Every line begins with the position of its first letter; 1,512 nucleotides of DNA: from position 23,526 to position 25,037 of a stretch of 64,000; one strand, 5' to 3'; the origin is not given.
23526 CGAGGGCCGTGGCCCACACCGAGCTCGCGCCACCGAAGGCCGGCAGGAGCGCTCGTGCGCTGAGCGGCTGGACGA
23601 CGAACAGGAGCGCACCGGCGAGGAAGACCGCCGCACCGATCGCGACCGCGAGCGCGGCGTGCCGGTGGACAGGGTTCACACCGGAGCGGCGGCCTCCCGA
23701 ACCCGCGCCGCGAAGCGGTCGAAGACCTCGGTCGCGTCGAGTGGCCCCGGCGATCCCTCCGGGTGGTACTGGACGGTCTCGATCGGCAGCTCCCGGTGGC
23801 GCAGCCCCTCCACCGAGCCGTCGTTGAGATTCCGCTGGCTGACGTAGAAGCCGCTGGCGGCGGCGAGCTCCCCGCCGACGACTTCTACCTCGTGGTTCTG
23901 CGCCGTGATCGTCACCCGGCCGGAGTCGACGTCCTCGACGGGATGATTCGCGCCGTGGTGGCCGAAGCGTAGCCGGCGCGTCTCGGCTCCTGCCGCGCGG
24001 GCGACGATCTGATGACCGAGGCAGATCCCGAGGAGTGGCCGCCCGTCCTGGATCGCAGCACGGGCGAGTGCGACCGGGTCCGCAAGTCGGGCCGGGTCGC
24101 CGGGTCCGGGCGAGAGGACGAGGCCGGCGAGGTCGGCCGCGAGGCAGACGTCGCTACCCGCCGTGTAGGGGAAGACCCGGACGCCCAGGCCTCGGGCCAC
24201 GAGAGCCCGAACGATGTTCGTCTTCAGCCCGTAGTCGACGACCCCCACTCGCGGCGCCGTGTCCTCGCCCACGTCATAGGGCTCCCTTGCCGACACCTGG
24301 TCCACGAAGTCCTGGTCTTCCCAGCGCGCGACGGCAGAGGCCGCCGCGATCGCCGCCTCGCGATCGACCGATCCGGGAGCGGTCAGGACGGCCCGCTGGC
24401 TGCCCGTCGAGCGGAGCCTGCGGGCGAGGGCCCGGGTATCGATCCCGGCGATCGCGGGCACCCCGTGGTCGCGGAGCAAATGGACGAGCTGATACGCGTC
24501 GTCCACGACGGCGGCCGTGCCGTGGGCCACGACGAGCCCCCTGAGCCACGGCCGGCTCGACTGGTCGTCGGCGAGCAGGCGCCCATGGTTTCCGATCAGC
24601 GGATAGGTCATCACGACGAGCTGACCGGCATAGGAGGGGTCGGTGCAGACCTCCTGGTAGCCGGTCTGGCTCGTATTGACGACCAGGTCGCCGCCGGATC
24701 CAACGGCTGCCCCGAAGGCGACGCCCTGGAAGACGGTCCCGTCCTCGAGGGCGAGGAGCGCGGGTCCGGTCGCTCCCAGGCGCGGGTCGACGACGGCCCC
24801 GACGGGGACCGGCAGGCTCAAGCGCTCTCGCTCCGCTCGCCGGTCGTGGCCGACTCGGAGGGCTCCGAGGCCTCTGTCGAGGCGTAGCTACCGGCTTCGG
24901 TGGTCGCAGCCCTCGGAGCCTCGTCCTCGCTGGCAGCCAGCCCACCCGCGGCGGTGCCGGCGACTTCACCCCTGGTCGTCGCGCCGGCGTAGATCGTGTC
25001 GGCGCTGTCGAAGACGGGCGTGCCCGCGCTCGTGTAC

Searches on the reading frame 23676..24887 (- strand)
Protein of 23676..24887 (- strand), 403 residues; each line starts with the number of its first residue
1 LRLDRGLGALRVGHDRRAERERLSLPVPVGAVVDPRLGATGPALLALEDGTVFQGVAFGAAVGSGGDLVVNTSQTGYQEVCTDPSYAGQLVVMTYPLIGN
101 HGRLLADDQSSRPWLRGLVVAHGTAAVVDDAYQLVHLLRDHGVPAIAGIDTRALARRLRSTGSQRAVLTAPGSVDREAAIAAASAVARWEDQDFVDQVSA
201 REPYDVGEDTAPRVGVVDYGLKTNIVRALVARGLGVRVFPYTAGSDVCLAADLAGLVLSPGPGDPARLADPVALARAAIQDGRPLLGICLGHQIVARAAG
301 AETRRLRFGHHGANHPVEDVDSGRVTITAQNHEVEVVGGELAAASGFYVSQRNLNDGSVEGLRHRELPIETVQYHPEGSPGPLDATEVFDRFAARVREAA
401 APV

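Call 48: search_protein_families(library=pfam, proteins=[window:23676-24887:-], max_evalue=0.0001)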
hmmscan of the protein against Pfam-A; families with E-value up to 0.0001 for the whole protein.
window:23676-24887:- (403 aa): 3 families
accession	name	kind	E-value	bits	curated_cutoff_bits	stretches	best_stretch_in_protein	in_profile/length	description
PF00117.34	GATase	-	9.1e-42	143.3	22.8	1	216-392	2-187/190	Glutamine amidotransferase class-I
PF00988.28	CPSase_sm_chain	-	2.5e-38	131.2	27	1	45-168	1-126/126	Carbamoyl-phosphate synthase small chain, CPSase domain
PF07722.19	Peptidase_C26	-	3.9e-08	33.8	20.5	1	263-377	86-219/219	Peptidase C26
